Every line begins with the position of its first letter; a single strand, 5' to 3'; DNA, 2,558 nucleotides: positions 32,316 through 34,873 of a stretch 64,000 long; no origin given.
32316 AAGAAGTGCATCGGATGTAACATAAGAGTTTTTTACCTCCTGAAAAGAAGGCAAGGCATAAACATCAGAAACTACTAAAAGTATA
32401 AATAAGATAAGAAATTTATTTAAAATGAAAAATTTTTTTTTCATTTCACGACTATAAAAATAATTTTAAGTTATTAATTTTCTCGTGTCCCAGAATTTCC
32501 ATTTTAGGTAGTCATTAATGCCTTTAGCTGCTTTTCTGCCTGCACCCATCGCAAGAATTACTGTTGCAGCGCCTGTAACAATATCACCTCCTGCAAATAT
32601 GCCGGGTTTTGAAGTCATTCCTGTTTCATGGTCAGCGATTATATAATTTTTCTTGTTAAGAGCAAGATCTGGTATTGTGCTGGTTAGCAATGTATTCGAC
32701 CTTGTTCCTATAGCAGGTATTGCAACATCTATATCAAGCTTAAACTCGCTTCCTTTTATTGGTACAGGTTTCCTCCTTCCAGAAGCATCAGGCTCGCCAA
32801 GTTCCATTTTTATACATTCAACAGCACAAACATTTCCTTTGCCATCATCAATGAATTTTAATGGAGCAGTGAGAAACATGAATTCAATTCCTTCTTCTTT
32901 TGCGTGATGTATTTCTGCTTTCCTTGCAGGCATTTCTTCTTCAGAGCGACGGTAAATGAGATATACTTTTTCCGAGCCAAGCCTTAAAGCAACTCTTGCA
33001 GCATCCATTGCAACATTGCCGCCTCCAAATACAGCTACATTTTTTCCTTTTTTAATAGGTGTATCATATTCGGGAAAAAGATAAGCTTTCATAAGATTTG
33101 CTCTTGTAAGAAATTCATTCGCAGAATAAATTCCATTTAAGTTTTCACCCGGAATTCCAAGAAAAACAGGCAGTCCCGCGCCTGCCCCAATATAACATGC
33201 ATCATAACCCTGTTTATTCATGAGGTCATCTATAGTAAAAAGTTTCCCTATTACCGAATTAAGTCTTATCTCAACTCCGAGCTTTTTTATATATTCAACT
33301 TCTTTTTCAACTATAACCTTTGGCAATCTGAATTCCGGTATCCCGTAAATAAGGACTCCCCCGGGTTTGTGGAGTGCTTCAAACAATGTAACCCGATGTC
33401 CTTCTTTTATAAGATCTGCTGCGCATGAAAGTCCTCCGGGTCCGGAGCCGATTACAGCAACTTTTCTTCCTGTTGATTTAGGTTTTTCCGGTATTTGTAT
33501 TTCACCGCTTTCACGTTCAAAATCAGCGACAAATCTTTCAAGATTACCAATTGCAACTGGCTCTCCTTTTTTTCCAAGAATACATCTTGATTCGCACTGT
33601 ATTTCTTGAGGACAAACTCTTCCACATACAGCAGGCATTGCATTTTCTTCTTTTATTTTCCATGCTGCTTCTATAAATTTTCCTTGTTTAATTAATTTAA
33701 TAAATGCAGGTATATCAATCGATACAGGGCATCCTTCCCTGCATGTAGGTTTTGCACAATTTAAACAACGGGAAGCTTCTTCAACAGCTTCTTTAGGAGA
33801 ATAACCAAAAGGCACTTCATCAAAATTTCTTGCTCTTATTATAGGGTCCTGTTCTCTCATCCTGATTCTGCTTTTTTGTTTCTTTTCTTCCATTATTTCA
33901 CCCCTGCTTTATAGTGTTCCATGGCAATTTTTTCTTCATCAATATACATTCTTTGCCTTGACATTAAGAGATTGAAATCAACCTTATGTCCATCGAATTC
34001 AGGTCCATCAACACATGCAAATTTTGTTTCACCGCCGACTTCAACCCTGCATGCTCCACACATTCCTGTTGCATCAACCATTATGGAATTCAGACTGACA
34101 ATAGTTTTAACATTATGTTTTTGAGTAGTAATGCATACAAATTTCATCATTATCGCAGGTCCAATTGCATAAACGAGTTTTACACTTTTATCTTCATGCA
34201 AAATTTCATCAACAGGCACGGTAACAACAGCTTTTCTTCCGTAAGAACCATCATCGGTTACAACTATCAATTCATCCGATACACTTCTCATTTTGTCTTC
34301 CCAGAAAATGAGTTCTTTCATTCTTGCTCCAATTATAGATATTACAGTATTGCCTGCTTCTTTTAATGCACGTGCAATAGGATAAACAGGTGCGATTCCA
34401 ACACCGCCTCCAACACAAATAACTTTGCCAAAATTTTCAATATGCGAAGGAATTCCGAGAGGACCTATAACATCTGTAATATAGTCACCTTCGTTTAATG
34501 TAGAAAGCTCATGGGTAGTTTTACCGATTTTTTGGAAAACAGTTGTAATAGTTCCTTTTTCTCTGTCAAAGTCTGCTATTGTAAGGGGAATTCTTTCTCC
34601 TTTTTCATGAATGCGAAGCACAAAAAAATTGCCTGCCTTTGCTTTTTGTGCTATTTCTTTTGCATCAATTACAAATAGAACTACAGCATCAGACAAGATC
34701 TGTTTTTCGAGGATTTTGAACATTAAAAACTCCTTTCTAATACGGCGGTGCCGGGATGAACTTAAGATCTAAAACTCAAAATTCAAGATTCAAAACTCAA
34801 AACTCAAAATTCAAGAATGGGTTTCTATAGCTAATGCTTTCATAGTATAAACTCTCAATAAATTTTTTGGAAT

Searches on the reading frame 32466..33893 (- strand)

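Call 67: search_protein_families(library=pfam, proteins=[window:32466-33893:-], max_evalue=0.00001)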
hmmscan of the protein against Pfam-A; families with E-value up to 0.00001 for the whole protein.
window:32466-33893:- (475 aa): 5 families
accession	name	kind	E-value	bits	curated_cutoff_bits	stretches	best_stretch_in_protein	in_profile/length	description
PF14691.11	Fer4_20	-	2.6e-43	146.9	25.8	1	20-129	1-111/113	Dihydroprymidine dehydrogenase domain II, 4Fe-4S cluster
PF07992.20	Pyr_redox_2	-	5.9e-32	111.7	26.1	1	144-452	2-291/291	Pyridine nucleotide-disulphide oxidoreductase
PF00070.33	Pyr_redox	-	4.6e-13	49.9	22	0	285-359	1-78/82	Pyridine nucleotide-disulphide oxidoreductase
PF13450.12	NAD_binding_8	-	2e-08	34.8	21.9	1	147-180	1-34/68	NAD(P)-binding Rossmann-like domain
PF13738.12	Pyr_redox_3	-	7.5e-07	29.1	30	0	281-336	162-218/305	Pyridine nucleotide-disulphide oxidoreductase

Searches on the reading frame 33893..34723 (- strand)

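Call 67: search_protein_families(library=pfam, proteins=[window:33893-34723:-], max_evalue=0.00001)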
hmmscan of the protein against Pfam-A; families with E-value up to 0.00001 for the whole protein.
window:33893-34723:- (276 aa): 1 family
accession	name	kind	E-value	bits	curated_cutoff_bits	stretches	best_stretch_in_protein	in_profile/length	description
PF10418.14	DHODB_Fe-S_bind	-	1.9e-13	50.3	23.9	1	212-249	1-41/41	Iron-sulfur cluster binding domain of dihydroorotate dehydrogenase B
